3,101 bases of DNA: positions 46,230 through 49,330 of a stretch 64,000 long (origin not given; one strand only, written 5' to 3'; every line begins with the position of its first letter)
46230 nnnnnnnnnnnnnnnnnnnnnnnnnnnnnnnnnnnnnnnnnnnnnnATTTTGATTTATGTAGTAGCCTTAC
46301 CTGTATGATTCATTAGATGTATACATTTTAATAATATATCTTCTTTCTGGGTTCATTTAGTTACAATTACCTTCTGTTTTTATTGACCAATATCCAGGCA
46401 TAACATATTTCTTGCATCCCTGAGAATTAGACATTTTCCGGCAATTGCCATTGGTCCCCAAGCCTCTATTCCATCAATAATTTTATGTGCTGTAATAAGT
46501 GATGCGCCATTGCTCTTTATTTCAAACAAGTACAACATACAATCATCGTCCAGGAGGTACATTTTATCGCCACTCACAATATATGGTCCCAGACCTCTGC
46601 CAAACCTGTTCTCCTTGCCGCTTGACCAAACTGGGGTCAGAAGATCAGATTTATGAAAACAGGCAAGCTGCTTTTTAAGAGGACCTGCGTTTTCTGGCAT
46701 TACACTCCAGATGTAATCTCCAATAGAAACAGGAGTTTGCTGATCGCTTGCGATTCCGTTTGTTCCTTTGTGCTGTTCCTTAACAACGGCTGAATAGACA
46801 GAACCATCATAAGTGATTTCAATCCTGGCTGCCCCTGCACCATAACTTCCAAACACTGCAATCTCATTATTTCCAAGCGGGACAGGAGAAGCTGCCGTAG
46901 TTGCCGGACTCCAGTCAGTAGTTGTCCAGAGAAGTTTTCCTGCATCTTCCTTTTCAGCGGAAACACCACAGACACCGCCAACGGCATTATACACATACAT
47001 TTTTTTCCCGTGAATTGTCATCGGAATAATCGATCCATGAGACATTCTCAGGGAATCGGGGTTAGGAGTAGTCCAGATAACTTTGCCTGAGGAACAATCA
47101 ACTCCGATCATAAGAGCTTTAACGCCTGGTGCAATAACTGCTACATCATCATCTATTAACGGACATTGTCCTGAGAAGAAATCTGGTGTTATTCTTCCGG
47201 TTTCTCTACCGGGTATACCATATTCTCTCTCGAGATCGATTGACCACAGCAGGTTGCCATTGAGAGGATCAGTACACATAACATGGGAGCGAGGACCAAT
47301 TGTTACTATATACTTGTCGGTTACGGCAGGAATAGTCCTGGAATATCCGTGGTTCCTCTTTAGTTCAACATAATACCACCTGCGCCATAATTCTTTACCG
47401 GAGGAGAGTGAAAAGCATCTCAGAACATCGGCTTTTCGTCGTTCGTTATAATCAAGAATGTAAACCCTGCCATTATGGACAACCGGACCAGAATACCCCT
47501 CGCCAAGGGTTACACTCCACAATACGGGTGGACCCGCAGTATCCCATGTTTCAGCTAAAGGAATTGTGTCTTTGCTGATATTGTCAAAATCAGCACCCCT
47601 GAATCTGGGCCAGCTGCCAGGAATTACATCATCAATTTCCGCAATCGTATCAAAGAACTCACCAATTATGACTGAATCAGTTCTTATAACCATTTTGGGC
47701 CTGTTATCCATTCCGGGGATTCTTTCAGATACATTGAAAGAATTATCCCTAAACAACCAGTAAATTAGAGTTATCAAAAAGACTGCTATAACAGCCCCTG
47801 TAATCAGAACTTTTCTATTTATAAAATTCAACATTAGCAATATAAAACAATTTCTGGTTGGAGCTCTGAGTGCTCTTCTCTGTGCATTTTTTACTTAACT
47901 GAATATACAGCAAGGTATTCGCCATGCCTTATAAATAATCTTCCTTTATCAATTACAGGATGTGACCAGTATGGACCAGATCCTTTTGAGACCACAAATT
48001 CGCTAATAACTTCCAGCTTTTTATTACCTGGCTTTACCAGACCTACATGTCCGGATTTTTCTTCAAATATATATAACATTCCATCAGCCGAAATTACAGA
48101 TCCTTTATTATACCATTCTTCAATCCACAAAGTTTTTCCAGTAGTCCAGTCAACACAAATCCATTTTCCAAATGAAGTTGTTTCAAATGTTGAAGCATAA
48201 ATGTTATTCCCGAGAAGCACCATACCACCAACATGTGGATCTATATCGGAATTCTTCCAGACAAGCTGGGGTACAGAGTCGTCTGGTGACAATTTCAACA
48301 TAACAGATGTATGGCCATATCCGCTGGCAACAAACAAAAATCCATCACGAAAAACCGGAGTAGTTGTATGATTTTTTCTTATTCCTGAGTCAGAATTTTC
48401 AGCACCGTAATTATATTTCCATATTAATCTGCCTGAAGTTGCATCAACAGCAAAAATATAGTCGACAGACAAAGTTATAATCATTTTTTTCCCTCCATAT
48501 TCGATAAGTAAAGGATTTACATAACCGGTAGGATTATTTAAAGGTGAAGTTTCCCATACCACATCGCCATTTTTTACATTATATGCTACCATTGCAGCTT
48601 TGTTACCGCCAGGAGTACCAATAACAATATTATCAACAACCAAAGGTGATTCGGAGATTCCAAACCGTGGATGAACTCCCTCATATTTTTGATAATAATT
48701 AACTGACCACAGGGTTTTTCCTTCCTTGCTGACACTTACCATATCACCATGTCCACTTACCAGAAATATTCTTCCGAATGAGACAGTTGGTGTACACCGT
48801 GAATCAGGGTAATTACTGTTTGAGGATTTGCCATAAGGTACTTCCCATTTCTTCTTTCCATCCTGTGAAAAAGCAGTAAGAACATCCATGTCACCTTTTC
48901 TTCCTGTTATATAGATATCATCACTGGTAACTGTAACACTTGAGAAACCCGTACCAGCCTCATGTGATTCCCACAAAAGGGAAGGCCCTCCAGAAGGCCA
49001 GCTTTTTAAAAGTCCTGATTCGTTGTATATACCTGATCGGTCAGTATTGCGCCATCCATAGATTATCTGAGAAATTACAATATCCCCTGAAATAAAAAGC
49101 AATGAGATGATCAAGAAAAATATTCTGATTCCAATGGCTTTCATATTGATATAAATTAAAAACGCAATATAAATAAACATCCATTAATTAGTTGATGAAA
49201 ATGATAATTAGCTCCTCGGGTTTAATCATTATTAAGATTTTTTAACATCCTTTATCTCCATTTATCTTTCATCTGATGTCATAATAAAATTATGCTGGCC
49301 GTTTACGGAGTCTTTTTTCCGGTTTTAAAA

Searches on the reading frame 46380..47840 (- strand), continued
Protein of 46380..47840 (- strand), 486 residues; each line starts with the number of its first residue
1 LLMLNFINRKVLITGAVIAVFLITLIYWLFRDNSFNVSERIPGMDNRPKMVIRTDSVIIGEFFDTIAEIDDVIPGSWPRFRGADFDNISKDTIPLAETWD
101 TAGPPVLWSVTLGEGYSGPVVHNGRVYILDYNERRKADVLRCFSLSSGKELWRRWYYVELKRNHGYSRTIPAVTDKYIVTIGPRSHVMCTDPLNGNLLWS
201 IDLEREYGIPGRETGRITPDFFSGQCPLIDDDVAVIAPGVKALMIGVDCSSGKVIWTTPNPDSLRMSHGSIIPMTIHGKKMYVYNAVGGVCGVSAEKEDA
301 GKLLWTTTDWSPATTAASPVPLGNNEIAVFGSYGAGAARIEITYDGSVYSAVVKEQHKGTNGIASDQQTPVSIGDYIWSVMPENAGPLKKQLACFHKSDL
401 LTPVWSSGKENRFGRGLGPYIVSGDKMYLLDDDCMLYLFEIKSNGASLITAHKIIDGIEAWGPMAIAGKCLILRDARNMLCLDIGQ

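Call 59: find_encoding_contigs(protein=P0418, flank=10000, max_places=1)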
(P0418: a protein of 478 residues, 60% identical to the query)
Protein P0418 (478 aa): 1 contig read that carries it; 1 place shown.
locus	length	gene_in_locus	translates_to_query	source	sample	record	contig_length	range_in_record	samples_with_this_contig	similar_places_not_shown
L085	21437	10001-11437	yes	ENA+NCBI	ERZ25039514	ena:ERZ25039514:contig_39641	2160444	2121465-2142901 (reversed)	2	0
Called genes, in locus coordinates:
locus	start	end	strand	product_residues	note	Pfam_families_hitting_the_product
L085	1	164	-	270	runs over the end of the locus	-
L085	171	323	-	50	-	-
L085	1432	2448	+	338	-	PF13549:ATP-grasp_5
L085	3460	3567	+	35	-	-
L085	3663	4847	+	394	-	PF00850:Hist_deacetyl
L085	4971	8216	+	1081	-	PF12708:Pect-lyase_RHGA_epim, PF19190:BACON_2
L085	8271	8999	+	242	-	-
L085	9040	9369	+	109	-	-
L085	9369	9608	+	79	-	-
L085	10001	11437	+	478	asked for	PF13360:PQQ_2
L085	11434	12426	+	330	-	PF01436:NHL (faint)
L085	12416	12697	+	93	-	-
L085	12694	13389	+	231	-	PF12838:Fer4_7 (faint), PF00037:Fer4 (faint), PF12837:Fer4_6 (faint), PF13237:Fer4_10 (faint), PF14697:Fer4_21 (weak)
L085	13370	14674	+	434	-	PF12837:Fer4_6 (faint), PF12801:Fer4_5, PF13183:Fer4_8 (faint), PF13187:Fer4_9 (faint), PF13237:Fer4_10 (faint), PF12801:Fer4_5 (weak), PF12838:Fer4_7 (weak), PF00037:Fer4 (weak), +1 more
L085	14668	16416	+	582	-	PF13360:PQQ_2, PF01011:PQQ (faint), PF13360:PQQ_2, PF13570:Beta-prop_ACSF4, PF13360:PQQ_2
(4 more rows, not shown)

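Call 60: find_encoding_contigs(protein=P0422, flank=10000, max_places=1)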
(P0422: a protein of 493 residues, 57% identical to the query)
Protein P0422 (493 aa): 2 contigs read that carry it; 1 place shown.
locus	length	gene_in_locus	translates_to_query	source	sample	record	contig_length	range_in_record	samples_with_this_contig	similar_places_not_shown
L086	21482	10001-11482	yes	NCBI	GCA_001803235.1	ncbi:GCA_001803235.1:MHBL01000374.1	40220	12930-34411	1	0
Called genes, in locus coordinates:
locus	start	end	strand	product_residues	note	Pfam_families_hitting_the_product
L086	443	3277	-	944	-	PF00890:FAD_binding_2, PF01134:GIDA (faint), PF01262:AlaDh_PNT_C (faint), PF01266:DAO (weak), PF01946:Thi4 (faint), PF05834:Lycopene_cycl (weak), PF12831:FAD_oxidored, PF12831:FAD_oxidored, +3 more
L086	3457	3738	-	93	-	-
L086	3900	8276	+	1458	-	PF06452:CBM9_1, PF11308:Glyco_hydro_129, PF07705:CARDB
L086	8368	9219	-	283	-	-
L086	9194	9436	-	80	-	PF07878:RHH_5 (weak), PF15919:HicB_lk_antitox (faint), PF01402:RHH_1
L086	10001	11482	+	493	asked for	PF13360:PQQ_2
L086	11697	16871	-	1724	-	PF13385:Laminin_G_3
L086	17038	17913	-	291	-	PF00248:Aldo_ket_red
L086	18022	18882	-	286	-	-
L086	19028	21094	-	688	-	PF12969:DUF3857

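Call 61: find_encoding_contigs(protein=P0396, flank=10000, max_places=1)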
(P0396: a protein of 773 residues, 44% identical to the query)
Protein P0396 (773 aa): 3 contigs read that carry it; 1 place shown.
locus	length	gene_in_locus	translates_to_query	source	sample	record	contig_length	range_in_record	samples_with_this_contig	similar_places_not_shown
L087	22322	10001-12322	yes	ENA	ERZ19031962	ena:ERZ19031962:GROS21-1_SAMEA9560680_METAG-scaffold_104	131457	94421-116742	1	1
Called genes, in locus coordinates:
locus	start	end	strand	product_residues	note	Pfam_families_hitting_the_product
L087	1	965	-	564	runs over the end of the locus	PF00528:BPD_transp_1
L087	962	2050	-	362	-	PF00005:ABC_tran, PF13304:AAA_21 (faint)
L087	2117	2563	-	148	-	PF01451:LMWPc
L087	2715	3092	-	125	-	PF01850:PIN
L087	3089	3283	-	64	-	PF09957:VapB_antitoxin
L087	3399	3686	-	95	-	-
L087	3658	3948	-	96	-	PF04365:BrnT_toxin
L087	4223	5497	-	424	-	PF00078:RVT_1, PF08388:GIIM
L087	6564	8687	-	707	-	PF07715:Plug, PF00593:TonB_dep_Rec_b-barrel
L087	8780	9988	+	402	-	PF01011:PQQ (faint), PF13570:Beta-prop_ACSF4 (weak), PF25293:Beta-prop_EMC1_N (faint), PF13360:PQQ_2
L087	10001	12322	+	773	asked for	PF13360:PQQ_2, PF13570:Beta-prop_ACSF4 (faint)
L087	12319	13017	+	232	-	PF12837:Fer4_6 (faint), PF12838:Fer4_7 (faint), PF00037:Fer4 (faint)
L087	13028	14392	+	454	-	PF12838:Fer4_7 (faint), PF12801:Fer4_5, PF00037:Fer4 (weak)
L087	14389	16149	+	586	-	PF01011:PQQ (faint), PF13360:PQQ_2, PF13570:Beta-prop_ACSF4, PF13360:PQQ_2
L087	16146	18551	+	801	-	PF01257:2Fe-2S_thioredx, PF01512:Complex1_51K, PF10531:SLBB (weak), PF10589:NADH_4Fe-4S, PF00037:Fer4 (weak), PF12838:Fer4_7, PF13187:Fer4_9 (weak), PF14697:Fer4_21, +2 more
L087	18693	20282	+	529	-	PF13510:Fer2_4, PF14691:Fer4_20, PF00890:FAD_binding_2 (weak), PF01266:DAO (weak), PF01494:FAD_binding_3 (weak), PF13450:NAD_binding_8, PF07992:Pyr_redox_2 (weak)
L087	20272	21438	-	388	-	PF13173:AAA_14, PF13635:DUF4143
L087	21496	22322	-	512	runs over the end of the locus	PF13424:TPR_12 (faint), PF13428:TPR_14 (faint), PF07719:TPR_2 (weak), PF13414:TPR_11 (weak), PF14559:TPR_19 (weak), PF00515:TPR_1 (weak), PF07719:TPR_2 (weak), PF13181:TPR_8 (weak), +6 more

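Call 62: find_encoding_contigs(protein=P0473, flank=10000, max_places=1)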
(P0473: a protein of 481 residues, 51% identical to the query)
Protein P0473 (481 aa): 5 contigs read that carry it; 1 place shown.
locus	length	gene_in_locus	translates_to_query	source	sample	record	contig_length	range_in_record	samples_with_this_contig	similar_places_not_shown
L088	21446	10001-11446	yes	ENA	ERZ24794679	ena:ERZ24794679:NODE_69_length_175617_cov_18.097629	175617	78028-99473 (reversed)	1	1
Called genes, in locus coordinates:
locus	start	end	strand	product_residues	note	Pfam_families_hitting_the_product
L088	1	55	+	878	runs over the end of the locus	PF17900:Peptidase_M1_N, PF01433:Peptidase_M1, PF11940:DUF3458, PF17432:DUF3458_C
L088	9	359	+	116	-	-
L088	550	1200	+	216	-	-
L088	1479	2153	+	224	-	PF08334:T2SSG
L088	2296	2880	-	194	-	PF00717:Peptidase_S24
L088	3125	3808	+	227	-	-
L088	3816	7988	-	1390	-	PF09721:Exosortase_EpsH, PF13428:TPR_14 (faint), PF14559:TPR_19 (faint)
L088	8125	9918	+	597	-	PF00432:Prenyltrans (faint), PF13249:SQHop_cyclase_N, PF13243:SQHop_cyclase_C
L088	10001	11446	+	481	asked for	PF13360:PQQ_2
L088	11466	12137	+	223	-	-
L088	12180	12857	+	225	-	-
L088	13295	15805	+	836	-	PF27228:MTBMA_p00010_2nd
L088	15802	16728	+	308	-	PF02899:Phage_int_SAM_1, PF13495:Phage_int_SAM_4 (weak), PF00589:Phage_integrase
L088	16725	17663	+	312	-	PF00589:Phage_integrase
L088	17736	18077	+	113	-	PF06296:RelE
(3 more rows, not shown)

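Call 76: find_encoding_contigs(protein=P0392, flank=10000, max_places=1)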
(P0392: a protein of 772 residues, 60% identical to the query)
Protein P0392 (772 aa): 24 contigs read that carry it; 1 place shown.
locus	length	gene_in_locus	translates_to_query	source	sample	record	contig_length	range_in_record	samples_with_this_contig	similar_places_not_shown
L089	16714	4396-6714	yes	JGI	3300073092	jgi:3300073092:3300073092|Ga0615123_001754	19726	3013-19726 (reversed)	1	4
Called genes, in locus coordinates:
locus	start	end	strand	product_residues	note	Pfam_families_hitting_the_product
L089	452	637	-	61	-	-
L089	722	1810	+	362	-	PF13483:Lactamase_B_3, PF12706:Lactamase_B_2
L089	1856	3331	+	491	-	PF01011:PQQ (faint), PF13360:PQQ_2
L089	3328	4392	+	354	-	PF03781:FGE-sulfatase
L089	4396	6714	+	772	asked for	PF01436:NHL (faint), PF13360:PQQ_2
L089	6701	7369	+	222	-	PF12838:Fer4_7 (faint), PF12837:Fer4_6 (faint), PF12797:Fer4_2 (weak), PF00037:Fer4 (weak), PF14697:Fer4_21 (weak)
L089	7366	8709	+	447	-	PF12801:Fer4_5, PF25160:LdpA_Fe-S-bd (faint), PF12838:Fer4_7 (faint), PF14697:Fer4_21 (faint), PF13183:Fer4_8 (faint), PF13187:Fer4_9 (faint), PF12801:Fer4_5 (weak), PF00037:Fer4 (weak), +2 more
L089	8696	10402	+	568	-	PF13360:PQQ_2, PF01011:PQQ (faint), PF13360:PQQ_2, PF13570:Beta-prop_ACSF4, PF13360:PQQ_2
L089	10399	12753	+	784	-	PF01257:2Fe-2S_thioredx, PF01512:Complex1_51K, PF10531:SLBB (faint), PF10589:NADH_4Fe-4S, PF12838:Fer4_7 (weak), PF13187:Fer4_9 (weak), PF13237:Fer4_10 (weak), PF14697:Fer4_21, +1 more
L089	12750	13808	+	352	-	PF13510:Fer2_4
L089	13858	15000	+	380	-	PF13360:PQQ_2, PF01011:PQQ (faint), PF13570:Beta-prop_ACSF4, PF25293:Beta-prop_EMC1_N (faint), PF13570:Beta-prop_ACSF4 (weak), PF13360:PQQ_2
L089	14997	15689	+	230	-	PF00005:ABC_tran, PF13304:AAA_21 (faint)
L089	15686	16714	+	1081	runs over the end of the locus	PF02687:FtsX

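Call 77: find_encoding_contigs(protein=P0395, flank=10000, max_places=1)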
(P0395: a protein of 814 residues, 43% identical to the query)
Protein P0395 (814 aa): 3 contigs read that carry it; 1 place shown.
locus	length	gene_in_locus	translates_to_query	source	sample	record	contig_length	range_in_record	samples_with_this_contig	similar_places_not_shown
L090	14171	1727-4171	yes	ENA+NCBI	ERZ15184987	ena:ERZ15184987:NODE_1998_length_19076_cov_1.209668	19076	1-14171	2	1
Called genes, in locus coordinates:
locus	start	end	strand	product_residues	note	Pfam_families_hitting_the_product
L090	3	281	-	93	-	?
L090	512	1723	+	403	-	PF13360:PQQ_2, PF13570:Beta-prop_ACSF4 (weak), PF13360:PQQ_2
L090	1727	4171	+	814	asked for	PF13360:PQQ_2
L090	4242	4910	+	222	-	PF13187:Fer4_9 (faint), PF12837:Fer4_6 (faint), PF00037:Fer4 (faint), PF12838:Fer4_7 (faint)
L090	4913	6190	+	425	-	PF13484:Fer4_16 (faint), PF14697:Fer4_21 (faint), PF12801:Fer4_5, PF00037:Fer4 (weak)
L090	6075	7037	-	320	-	PF04307:YdjM (weak)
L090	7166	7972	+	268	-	PF14602:Hexapep_2 (faint), PF00132:Hexapep (weak)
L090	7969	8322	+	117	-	PF01844:HNH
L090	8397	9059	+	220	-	PF02666:PS_Dcarbxylase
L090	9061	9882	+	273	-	PF01066:CDP-OH_P_transf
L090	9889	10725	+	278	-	PF03167:UDG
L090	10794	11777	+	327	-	PF01467:CTP_transf_like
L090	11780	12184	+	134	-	PF14559:TPR_19 (faint), PF13428:TPR_14 (faint), PF13431:TPR_17 (faint), PF13432:TPR_16 (faint), PF00515:TPR_1 (faint), PF07719:TPR_2 (faint), PF13181:TPR_8 (faint), PF13424:TPR_12 (faint), +1 more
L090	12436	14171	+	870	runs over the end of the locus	PF02861:Clp_N, PF23569:NBD_SMAX1, PF00004:AAA, PF17871:AAA_lid_9, PF00004:AAA, PF07724:AAA_2, PF07728:AAA_5, PF10431:ClpB_D2-small, +10 more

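Call 78: find_encoding_contigs(protein=P0414, flank=10000, max_places=1)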
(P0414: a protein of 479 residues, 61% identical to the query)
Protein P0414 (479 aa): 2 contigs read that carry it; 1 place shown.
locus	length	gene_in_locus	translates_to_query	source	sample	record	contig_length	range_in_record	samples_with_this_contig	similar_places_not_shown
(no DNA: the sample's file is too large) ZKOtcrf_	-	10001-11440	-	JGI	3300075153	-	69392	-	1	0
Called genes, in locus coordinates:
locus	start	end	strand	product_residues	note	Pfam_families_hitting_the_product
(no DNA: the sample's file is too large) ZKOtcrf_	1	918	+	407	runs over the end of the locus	PF01011:PQQ (faint), PF13360:PQQ_2, PF13570:Beta-prop_ACSF4 (weak)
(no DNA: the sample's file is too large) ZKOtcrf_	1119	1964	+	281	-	PF12837:Fer4_6 (faint), PF13187:Fer4_9 (faint)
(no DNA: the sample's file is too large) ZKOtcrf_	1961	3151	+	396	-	PF04055:Radical_SAM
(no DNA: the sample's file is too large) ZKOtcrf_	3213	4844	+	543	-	PF01976:DUF116, PF00348:polyprenyl_synt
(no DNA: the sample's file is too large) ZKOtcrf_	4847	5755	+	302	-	PF00432:Prenyltrans (faint)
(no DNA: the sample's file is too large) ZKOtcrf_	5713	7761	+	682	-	PF00432:Prenyltrans (faint), PF13249:SQHop_cyclase_N, PF13243:SQHop_cyclase_C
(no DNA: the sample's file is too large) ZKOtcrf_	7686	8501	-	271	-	PF01261:AP_endonuc_2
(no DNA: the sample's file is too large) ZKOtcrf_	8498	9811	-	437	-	PF01408:GFO_IDH_MocA, PF22725:GFO_IDH_MocA_C3 (faint), PF19051:GFO_IDH_MocA_C2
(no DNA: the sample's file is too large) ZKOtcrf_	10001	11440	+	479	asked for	PF13360:PQQ_2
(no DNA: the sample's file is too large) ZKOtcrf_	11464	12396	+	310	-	PF01436:NHL (faint)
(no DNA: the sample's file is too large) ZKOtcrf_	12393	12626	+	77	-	-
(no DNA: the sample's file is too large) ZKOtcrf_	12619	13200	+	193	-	PF00037:Fer4 (faint), PF13187:Fer4_9 (faint), PF12837:Fer4_6 (faint), PF13237:Fer4_10 (faint), PF12838:Fer4_7 (weak)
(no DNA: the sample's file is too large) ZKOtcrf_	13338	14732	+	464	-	PF12801:Fer4_5, PF12838:Fer4_7 (faint), PF13183:Fer4_8 (faint), PF13187:Fer4_9 (faint), PF13237:Fer4_10 (faint), PF12801:Fer4_5 (weak), PF00037:Fer4 (weak), PF12837:Fer4_6 (weak), +1 more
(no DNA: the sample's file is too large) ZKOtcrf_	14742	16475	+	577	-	PF13360:PQQ_2, PF01011:PQQ (faint), PF13360:PQQ_2, PF13570:Beta-prop_ACSF4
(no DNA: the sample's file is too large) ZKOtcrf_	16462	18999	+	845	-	PF01257:2Fe-2S_thioredx, PF01512:Complex1_51K, PF00037:Fer4 (faint), PF10589:NADH_4Fe-4S, PF12838:Fer4_7, PF14697:Fer4_21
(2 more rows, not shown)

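Call 87: find_related_loci(query=A4, collection=metagenome_contigs, flank=10000)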
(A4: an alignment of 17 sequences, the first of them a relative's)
Query A4 (478 aa) in metagenome_contigs; peptide patterns used: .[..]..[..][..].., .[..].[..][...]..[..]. (x = any residue, [..] = any of these).
600 stretches matched a pattern (row limit reached: there are more); 559 encode a relative of the query (tblastn E <= 1e-3); the best 80 are kept; 80 distinct loci.
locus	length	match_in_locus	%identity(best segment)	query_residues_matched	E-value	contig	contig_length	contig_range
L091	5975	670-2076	66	12-478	0e+0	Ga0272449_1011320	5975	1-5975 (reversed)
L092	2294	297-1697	53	11-477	1e-179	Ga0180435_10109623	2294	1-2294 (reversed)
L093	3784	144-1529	54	13-476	1e-169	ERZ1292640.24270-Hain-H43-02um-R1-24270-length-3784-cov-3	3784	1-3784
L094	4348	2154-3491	54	31-476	1e-167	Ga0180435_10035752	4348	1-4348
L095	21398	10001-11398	54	12-478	8e-165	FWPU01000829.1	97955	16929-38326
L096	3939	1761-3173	52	10-478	9e-167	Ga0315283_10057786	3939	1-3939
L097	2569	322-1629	51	38-476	1e-169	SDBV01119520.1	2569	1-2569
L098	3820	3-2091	58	31-477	3e-165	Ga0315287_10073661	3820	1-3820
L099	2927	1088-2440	55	24-476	8e-166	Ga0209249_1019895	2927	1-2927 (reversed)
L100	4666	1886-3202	53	31-478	5e-159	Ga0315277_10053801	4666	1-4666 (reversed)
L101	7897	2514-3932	50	8-478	3e-155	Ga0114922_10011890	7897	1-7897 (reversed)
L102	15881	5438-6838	48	12-477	7e-155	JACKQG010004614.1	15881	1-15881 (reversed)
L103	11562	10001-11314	52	31-478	7e-155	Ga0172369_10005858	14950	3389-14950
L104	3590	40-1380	50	35-477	2e-160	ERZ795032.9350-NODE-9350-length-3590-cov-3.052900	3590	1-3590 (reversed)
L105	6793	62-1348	53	47-478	4e-154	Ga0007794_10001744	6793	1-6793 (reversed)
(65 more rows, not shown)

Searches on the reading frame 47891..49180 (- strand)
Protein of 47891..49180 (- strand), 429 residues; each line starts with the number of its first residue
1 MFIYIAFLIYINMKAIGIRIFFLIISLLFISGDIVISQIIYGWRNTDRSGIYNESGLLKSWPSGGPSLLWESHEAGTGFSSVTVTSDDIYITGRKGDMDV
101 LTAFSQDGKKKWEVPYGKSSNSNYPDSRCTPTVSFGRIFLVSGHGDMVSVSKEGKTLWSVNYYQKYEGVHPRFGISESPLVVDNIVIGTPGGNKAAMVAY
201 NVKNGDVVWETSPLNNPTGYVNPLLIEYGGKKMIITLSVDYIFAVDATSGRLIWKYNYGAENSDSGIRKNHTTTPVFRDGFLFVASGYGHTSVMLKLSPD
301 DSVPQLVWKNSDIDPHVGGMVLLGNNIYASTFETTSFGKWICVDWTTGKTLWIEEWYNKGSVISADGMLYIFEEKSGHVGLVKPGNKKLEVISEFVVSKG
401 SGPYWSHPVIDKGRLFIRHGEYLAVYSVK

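Call 7: search_protein_families(library=pfam, proteins=[window:47891-49180:-], max_evalue=0.001)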
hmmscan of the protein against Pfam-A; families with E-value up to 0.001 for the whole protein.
window:47891-49180:- (429 aa): 4 families
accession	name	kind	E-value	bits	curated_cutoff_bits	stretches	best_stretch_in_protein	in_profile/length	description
PF13360.13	PQQ_2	-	2.9e-28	99.5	27.6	2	99-353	3-232/233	Outer membrane protein assembly factor BamB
PF13570.13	Beta-prop_ACSF4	-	5.1e-08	33.1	133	0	195-352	29-169/329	Beta-alanine-activating enzyme, beta-propeller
PF01011.28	PQQ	-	0.00012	21.3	26.7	0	217-264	47-91/595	Glucose/ethanol/alcohol dehydrogenase, beta-propeller domain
PF13964.12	Kelch_6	-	0.00052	20.4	25.3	0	77-113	3-41/50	Kelch motif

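Call 18: search_protein_families(library=ncbifam, proteins=[window:47891-49180:-], max_evalue=0.001)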
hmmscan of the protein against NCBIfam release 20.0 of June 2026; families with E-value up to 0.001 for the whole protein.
window:47891-49180:- (429 aa): 5 families
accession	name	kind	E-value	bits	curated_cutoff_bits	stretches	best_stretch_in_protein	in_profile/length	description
NF008351.0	PRK11138.1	equivalog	5e-15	54.9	423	2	109-377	45-305/394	outer membrane protein assembly factor BamB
TIGR03300.1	assembly_YfgL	equivalog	1.9e-12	46.6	285.2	1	107-376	39-289/377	outer membrane protein assembly factor BamB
TIGR03075.1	PQQ_enz_alc_DH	subfamily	6.9e-11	41.4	480.05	1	82-221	65-207/530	PQQ-dependent dehydrogenase, methanol/ethanol family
TIGR04528.1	acido_non_PQQ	subfamily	2e-06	26.9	650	0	105-213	74-181/493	acido-empty-quinoprotein group A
NF053615.1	SerThrKinAfsKStmc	equivalog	0.00069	18.4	1300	0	185-288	533-628/809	protein serine/threonine kinase AfsK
